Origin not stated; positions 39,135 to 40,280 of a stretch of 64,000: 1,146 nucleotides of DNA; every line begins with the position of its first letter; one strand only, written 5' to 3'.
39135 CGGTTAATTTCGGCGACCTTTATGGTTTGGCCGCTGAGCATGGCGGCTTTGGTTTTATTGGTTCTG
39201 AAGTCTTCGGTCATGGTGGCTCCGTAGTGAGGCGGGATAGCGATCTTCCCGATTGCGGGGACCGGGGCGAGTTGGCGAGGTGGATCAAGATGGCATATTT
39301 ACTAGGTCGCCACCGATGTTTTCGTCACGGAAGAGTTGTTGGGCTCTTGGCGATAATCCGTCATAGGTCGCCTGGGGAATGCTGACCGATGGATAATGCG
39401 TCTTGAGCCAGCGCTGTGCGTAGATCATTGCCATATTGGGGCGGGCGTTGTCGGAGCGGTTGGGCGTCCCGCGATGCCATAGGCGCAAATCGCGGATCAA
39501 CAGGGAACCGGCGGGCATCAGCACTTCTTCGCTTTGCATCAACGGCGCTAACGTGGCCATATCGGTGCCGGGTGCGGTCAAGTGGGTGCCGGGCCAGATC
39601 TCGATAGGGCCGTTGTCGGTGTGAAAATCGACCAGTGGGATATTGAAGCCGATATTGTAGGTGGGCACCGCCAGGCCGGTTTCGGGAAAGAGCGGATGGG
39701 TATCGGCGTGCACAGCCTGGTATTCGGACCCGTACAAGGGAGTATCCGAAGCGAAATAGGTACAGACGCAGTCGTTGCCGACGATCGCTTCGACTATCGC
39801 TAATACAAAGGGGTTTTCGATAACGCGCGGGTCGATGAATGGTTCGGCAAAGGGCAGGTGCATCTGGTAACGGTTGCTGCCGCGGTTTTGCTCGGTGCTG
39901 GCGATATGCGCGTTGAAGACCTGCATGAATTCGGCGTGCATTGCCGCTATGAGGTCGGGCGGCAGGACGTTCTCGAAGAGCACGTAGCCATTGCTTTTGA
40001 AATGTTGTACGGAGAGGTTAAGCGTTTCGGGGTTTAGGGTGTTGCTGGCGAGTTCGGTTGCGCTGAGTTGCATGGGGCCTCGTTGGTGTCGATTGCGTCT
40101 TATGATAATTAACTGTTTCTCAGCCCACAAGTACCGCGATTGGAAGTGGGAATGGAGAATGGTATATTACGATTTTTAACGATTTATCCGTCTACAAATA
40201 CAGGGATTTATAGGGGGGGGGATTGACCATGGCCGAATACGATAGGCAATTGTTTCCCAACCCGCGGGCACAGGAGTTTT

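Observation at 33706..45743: Dense island of four PhyH-family Fe(II)/2OG oxygenases plus a fifth relic, with aldolase, dehydratase and dehydrogenase partners and three unknown proteins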

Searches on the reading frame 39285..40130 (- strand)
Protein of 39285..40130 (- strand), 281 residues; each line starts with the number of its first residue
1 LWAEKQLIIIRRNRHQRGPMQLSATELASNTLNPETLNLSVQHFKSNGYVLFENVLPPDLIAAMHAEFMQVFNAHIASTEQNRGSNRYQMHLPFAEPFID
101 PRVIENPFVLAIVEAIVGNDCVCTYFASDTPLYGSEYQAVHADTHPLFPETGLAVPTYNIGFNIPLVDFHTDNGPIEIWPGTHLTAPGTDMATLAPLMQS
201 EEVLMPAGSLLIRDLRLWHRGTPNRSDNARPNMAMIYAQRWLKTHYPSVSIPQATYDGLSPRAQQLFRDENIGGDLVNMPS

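Call 3: search_protein_families(library=pfam, proteins=[window:39285-40130:-], max_evalue=0.01)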
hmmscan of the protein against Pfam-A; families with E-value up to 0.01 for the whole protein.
window:39285-40130:- (281 aa): 1 family
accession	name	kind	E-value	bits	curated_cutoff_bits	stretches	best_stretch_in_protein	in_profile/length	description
PF05721.19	PhyH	-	2.3e-18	67.7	22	1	44-230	1-211/213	Phytanoyl-CoA dioxygenase (PhyH)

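Call 8: search_protein_families(library=ncbifam, proteins=[window:39285-40073:-], max_evalue=0.01)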
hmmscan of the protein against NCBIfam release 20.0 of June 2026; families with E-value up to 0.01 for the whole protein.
window:39285-40073:- (262 aa): 1 family
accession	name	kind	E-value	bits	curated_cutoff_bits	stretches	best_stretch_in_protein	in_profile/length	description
TIGR02408.1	ectoine_ThpD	equivalog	0.00027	20.4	336.5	1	21-166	21-171/277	ectoine hydroxylase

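Call 28: search_solved_structures(query=window:39285-40073:-, max_evalue=0.1)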
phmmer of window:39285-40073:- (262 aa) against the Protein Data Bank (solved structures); distinct sequences matched with E-value up to 0.1: 32.
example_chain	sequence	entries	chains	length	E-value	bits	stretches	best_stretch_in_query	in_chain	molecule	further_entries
6s0u_A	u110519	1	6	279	6.8e-24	87.7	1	11-235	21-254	Kanamycin B dioxygenase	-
6s0r_A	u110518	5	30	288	7.5e-24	87.5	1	11-235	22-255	Kanamycin B dioxygenase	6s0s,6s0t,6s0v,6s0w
7cl2_A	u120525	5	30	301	9.3e-24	87.2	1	11-235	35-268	Kanamycin B dioxygenase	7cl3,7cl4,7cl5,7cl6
7wpy_A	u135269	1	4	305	2.3e-09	40.1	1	22-248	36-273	Dioxygenase andA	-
5zm2_A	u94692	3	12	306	3.1e-09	39.6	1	22-248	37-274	Dioxygenase andA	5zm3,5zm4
8zyb_E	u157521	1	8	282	1.2e-06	31.1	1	21-248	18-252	DhiD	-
9les_A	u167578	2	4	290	5.3e-06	29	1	31-217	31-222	Verruculogen synthase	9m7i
9ler_A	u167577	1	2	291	5.3e-06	29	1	31-217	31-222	Verruculogen synthase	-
7etk_A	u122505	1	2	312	6.4e-06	28.8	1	32-217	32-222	Verruculogen synthase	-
4y5s_A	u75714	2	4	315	6.5e-06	28.7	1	32-217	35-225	Verruculogen synthase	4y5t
7wsb_A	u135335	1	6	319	6.8e-06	28.7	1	32-217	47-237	Verruculogen synthase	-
6oxj_A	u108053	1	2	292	7.4e-06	28.6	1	31-217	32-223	Verruculogen synthase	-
7fcb_C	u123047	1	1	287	7.7e-06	28.5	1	78-247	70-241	2-oxoglutarate/Fe(II)-dependent dioxygenase SptF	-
7de0_B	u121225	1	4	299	8.4e-06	28.4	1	31-217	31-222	FtmOx1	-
6oxh_A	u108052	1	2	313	8.8e-06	28.3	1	32-217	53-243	Verruculogen synthase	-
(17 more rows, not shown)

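Call 78: search_solved_structures(query=window:39285-40073:-, max_evalue=1e-15, show_alignments=1)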
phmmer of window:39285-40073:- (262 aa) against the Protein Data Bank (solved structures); distinct sequences matched with E-value up to 1e-15: 3.
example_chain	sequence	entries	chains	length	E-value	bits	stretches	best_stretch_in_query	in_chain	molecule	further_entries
6s0u_A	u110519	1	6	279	6.8e-24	87.7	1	11-235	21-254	Kanamycin B dioxygenase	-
6s0r_A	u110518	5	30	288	7.5e-24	87.5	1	11-235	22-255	Kanamycin B dioxygenase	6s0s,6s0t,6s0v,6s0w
7cl2_A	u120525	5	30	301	9.3e-24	87.2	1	11-235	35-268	Kanamycin B dioxygenase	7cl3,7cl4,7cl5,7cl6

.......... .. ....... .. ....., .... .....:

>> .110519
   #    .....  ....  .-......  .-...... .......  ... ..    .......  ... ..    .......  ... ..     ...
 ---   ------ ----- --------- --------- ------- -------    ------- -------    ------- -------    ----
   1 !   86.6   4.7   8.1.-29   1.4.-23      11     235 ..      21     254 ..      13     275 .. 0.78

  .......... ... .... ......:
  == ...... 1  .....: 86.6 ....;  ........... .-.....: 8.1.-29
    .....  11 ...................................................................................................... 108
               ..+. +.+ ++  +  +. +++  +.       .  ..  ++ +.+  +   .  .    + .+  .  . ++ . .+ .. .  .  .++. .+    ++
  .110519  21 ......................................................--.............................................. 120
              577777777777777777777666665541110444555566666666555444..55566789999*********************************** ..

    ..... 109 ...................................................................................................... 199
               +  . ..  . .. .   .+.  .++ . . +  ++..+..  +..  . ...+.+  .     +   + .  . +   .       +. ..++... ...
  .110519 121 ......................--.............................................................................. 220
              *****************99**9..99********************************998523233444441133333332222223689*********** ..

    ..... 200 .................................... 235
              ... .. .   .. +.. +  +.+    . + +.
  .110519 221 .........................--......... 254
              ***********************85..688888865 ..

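Call 84: find_homologous_proteins(query=window:39285-40073:-)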
Query window:39285-40073:- (262 aa): 634 proteins with E <= 0.001 among 873 candidates; the best 120 are listed.
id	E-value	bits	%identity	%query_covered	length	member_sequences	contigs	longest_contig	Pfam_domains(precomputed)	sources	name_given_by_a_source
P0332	5.5e-176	601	100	100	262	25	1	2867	PF05721.20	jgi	jgi:hypothetical protein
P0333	7.0e-146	502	82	100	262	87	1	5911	PF05721.20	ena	-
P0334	3.1e-141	487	79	100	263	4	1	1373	PF05721.20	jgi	-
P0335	8.9e-116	404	68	100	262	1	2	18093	PF05721.20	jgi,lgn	jgi:ectoine hydroxylase-related dioxygenase (phytanoyl-CoA dioxygenase family)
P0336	4.2e-112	392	64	100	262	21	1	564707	PF05721.20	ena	-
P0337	6.9e-112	391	66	99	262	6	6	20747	PF05721.20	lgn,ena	-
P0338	2.8e-111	389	65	99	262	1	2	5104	PF05721.20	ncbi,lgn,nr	ncbi:MAG: phytanoyl-CoA dioxygenase family protein [Armatimonadota bacterium]|nr:phytanoyl-CoA dioxy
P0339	1.8e-108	380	64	98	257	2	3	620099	PF05721.20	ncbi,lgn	-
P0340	2.6e-108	379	63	100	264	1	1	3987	PF05721.20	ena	-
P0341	8.4e-107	374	62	100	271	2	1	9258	PF05721.20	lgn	-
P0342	1.1e-106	374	65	97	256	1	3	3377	PF05721.20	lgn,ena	-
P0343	2.3e-106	373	63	100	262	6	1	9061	PF05721.20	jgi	jgi:hypothetical protein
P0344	3.1e-106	372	60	100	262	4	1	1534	PF05721.20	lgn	-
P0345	3.1e-106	372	65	99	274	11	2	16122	PF05721.20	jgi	jgi:hypothetical protein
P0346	5.0e-106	372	62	100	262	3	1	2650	PF05721.20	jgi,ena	-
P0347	4.5e-105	369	62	100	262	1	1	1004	PF05721.20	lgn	-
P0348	5.6e-105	368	61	100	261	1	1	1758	PF05721.20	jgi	jgi:hypothetical protein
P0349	6.0e-105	368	61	98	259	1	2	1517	PF05721.20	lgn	-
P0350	6.2e-105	368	60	100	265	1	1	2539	PF05721.20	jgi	jgi:Phytanoyl-CoA dioxygenase (PhyH)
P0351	7.4e-105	368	63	97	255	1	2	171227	PF05721.20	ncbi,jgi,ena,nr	ncbi:MAG: phytanoyl-CoA dioxygenase family protein [Abitibacteriaceae bacterium]|nr:phytanoyl-CoA di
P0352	1.1e-104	367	61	99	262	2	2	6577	PF05721.20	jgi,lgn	jgi:hypothetical protein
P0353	1.1e-104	367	61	100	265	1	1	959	PF05721.20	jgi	jgi:hypothetical protein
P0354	1.3e-104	367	61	99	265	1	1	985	PF05721.20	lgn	-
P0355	1.5e-104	367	62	100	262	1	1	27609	PF05721.20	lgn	-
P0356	2.9e-104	366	62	100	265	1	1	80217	PF05721.20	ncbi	-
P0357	3.9e-104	366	61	99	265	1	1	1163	PF05721.20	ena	-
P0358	5.1e-104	365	61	97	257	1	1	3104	PF05721.20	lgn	-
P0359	6.4e-104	365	61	99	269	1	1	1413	PF05721.20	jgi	jgi:hypothetical protein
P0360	2.0e-103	363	62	97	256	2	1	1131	PF05721.20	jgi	jgi:hypothetical protein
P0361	2.0e-103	363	62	99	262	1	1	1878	PF05721.20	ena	-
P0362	3.5e-103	362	61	100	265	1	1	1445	PF05721.20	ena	-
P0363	3.5e-102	359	59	98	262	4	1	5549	PF05721.20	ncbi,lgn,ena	-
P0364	3.6e-102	359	60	99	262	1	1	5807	PF05721.20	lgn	-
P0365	4.4e-102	359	60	98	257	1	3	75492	PF05721.20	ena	-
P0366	4.8e-102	359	58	98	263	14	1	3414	PF05721.20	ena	-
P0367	5.4e-102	359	60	100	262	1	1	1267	PF05721.20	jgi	jgi:hypothetical protein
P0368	5.6e-102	358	59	100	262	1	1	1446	PF05721.20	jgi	jgi:hypothetical protein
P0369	6.6e-102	358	61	100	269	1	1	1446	PF05721.20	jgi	jgi:ectoine hydroxylase-related dioxygenase (phytanoyl-CoA dioxygenase family)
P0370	9.9e-102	358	59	97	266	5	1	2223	PF05721.20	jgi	jgi:hypothetical protein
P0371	1.3e-101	357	63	97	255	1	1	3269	PF05721.20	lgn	-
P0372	1.4e-101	357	61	97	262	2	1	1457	PF05721.20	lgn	-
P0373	2.6e-101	356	60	97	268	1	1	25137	PF05721.20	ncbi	-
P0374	3.3e-101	356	59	99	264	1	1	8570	PF05721.20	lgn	-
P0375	8.3e-101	355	60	100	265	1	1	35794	PF05721.20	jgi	jgi:hypothetical protein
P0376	1.6e-100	354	58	100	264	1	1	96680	PF05721.20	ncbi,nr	ncbi:MAG: hypothetical protein KatS3mg115_1668 [Candidatus Poribacteria bacterium]|nr:MAG: hypotheti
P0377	1.8e-100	353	60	97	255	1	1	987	PF05721.20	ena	-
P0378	2.2e-100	353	60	100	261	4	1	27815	PF05721.20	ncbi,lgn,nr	ncbi:phytanoyl-CoA dioxygenase family protein [Candidatus Poribacteria bacterium]|nr:phytanoyl-CoA d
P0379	2.3e-100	353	60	99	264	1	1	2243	PF05721.20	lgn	-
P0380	2.4e-100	353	61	97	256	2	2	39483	PF05721.20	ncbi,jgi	-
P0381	2.5e-100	353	61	97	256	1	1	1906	PF05721.20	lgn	-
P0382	3.3e-100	353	61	99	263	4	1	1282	PF05721.20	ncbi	-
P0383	1.3e-99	351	60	96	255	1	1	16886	PF05721.20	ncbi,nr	ncbi:MAG: phytanoyl-CoA dioxygenase family protein [Planctomycetota bacterium]|nr:phytanoyl-CoA diox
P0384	1.9e-99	350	59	98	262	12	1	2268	PF05721.20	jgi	jgi:hypothetical protein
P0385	2.6e-99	350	58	100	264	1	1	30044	PF05721.20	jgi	jgi:ectoine hydroxylase-related dioxygenase (phytanoyl-CoA dioxygenase family)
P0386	3.4e-99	349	62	97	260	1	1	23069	PF05721.20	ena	-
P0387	4.0e-99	349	60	98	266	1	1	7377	PF05721.20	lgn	-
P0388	4.7e-99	349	57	99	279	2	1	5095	PF05721.20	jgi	jgi:hypothetical protein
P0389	4.9e-99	349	60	99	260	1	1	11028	PF05721.20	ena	-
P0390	8.7e-99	348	57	97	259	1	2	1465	PF05721.20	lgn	-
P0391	9.9e-99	348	60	97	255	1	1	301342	PF05721.20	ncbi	-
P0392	1.6e-98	347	59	97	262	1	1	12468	PF05721.20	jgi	jgi:Phytanoyl-CoA dioxygenase (PhyH)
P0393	1.6e-98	347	60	97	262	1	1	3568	PF05721.20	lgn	-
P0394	3.9e-98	346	60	97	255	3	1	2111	PF05721.20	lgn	-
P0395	4.1e-98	346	60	98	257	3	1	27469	PF05721.20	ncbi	-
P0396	4.2e-98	346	57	100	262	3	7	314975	PF05721.20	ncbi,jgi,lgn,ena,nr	ncbi:hypothetical protein HN371_25640 [Candidatus Poribacteria bacterium]|jgi:hypothetical protein|n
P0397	4.2e-98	346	59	97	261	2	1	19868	PF05721.20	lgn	-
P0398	7.7e-98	345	59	97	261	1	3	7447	PF05721.20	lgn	-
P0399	9.4e-98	345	60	93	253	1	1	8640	PF05721.20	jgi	jgi:ectoine hydroxylase-related dioxygenase (phytanoyl-CoA dioxygenase family)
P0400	1.0e-97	344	61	97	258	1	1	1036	PF05721.20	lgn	-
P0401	1.8e-97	344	59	97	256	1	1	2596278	PF05721.20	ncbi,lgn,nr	ncbi:MAG: phytanoyl-CoA dioxygenase family protein [Planctomycetota bacterium]|nr:phytanoyl-CoA diox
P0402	2.2e-97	343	59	99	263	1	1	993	PF05721.20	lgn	-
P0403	3.5e-97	343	60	96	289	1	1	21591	PF05721.20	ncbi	-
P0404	4.9e-97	342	58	100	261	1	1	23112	PF05721.20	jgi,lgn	jgi:hypothetical protein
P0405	7.2e-97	342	61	94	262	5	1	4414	PF05721.20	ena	-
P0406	7.9e-97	342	56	100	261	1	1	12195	PF05721.20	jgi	-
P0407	1.2e-96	341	60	94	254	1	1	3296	PF05721.20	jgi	jgi:hypothetical protein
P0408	1.4e-96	341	56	100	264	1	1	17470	PF05721.20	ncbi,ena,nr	ncbi:MAG: phytanoyl-CoA dioxygenase family protein [Candidatus Poribacteria bacterium]|nr:phytanoyl-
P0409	1.5e-96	341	59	100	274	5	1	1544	PF05721.20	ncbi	-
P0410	1.8e-96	340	60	97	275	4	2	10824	PF05721.20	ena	-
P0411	2.0e-96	340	59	98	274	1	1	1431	PF05721.20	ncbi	-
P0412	2.9e-96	340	62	96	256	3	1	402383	PF05721.20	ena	-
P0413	3.4e-96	339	60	99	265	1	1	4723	PF05721.20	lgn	-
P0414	4.2e-96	339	60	97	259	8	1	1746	PF05721.20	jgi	-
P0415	5.5e-96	339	59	97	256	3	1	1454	PF05721.20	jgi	jgi:ectoine hydroxylase-related dioxygenase (phytanoyl-CoA dioxygenase family)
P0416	7.7e-96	338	57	100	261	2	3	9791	PF05721.20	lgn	-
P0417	9.7e-96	338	57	100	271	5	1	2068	PF05721.20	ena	-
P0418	1.3e-95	338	57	99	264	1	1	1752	PF05721.20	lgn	-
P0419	1.4e-95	337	60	93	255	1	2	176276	PF05721.20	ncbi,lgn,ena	-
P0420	1.4e-95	337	56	100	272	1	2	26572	PF05721.20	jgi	jgi:Phytanoyl-CoA dioxygenase (PhyH)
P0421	1.6e-95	337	60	92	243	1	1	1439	PF05721.20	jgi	jgi:hypothetical protein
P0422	1.8e-95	337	56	99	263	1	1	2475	PF05721.20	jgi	jgi:ectoine hydroxylase-related dioxygenase (phytanoyl-CoA dioxygenase family)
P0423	1.9e-95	337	58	100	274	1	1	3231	PF05721.20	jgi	jgi:phytanoyl-CoA dioxygenase PhyH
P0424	2.1e-95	337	57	97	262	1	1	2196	PF05721.20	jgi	jgi:hypothetical protein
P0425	2.5e-95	337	56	98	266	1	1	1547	PF05721.20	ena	-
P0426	2.6e-95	337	57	98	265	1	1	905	PF05721.20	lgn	-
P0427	2.7e-95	337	57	98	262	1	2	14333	PF05721.20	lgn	-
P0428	3.8e-95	336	60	97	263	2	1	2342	PF05721.20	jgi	jgi:hypothetical protein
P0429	8.8e-95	335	59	93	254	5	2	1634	PF05721.20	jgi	jgi:hypothetical protein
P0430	9.9e-95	335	59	98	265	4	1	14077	PF05721.20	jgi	jgi:ectoine hydroxylase-related dioxygenase (phytanoyl-CoA dioxygenase family)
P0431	1.2e-94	334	56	100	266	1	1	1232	PF05721.20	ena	-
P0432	1.2e-94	334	57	97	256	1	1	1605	PF05721.20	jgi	jgi:ectoine hydroxylase-related dioxygenase (phytanoyl-CoA dioxygenase family)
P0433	1.5e-94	334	57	98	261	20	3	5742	PF05721.20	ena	-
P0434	1.6e-94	334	58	98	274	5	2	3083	PF05721.20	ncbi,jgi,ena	-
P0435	1.9e-94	334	60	97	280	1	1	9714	PF05721.20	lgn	-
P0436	2.3e-94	333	57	97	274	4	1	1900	PF05721.20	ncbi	-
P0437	2.4e-94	333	59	93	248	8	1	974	PF05721.20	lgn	-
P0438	2.7e-94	333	58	97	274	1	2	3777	PF05721.20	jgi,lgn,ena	-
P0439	3.0e-94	333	57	97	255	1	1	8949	PF05721.20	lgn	-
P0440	3.1e-94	333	57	98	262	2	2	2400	PF05721.20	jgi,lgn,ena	jgi:hypothetical protein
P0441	3.8e-94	333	56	98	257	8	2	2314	PF05721.20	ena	-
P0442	3.8e-94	333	57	100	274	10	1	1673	PF05721.20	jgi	jgi:hypothetical protein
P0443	7.5e-94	332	57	97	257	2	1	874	PF05721.20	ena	-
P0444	1.1e-93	331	59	97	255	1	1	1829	PF05721.20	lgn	-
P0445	1.5e-93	331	57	97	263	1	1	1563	PF05721.20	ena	-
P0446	1.8e-93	331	57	97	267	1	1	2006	PF05721.20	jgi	jgi:hypothetical protein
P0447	2.1e-93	330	56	97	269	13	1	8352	PF05721.20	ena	-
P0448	2.4e-93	330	58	97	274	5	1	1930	PF05721.20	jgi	-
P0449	3.7e-93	330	57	97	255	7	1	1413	PF05721.20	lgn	-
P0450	4.7e-93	329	55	99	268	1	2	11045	PF05721.20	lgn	-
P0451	9.3e-93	328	64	86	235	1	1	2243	PF05721.20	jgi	jgi:ectoine hydroxylase-related dioxygenase (phytanoyl-CoA dioxygenase family)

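Call 86: find_related_loci(query=A5, collection=metagenome_contigs, flank=5000)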
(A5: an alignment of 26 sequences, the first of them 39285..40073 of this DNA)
Query A5 (262 aa) in metagenome_contigs; peptide patterns used: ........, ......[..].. (x = any residue, [..] = any of these).
168 stretches matched a pattern; 139 encode a relative of the query (tblastn E <= 1e-3); the best 80 are kept; 80 distinct loci.
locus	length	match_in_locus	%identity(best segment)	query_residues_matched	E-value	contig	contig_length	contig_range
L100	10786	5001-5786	82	1-262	1e-148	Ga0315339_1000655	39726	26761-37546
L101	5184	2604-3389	81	1-262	2e-149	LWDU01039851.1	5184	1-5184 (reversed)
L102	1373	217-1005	79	1-262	3e-159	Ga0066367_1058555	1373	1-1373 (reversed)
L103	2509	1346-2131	62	1-261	4e-116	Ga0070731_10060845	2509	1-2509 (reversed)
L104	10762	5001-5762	63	1-253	2e-110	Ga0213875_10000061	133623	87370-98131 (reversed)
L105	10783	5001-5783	62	1-259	9e-109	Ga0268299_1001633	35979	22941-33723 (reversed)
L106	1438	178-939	61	1-253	5e-113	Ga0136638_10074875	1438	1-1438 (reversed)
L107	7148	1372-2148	60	3-261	2e-104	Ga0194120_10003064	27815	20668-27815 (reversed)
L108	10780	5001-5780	59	1-259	1e-103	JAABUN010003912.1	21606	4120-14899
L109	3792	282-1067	57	1-261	3e-104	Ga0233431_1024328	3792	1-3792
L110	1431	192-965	59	1-256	3e-110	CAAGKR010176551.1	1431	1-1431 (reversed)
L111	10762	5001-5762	58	1-254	3e-101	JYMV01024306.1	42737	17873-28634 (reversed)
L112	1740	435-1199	60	1-253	9e-108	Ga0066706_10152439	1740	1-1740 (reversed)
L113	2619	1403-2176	57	1-257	2e-104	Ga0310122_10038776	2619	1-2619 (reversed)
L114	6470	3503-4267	60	1-253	1e-100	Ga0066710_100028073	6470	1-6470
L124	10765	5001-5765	53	1-254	3e-96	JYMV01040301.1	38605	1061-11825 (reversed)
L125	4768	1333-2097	53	1-254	2e-96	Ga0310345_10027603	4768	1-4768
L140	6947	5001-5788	60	1-260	2e-87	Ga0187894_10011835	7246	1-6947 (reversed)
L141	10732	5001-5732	53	14-255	1e-86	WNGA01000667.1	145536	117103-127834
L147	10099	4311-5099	47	1-256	3e-77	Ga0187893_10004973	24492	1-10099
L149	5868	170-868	49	18-249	1e-76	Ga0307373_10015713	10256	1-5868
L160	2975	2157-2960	44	1-255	5e-73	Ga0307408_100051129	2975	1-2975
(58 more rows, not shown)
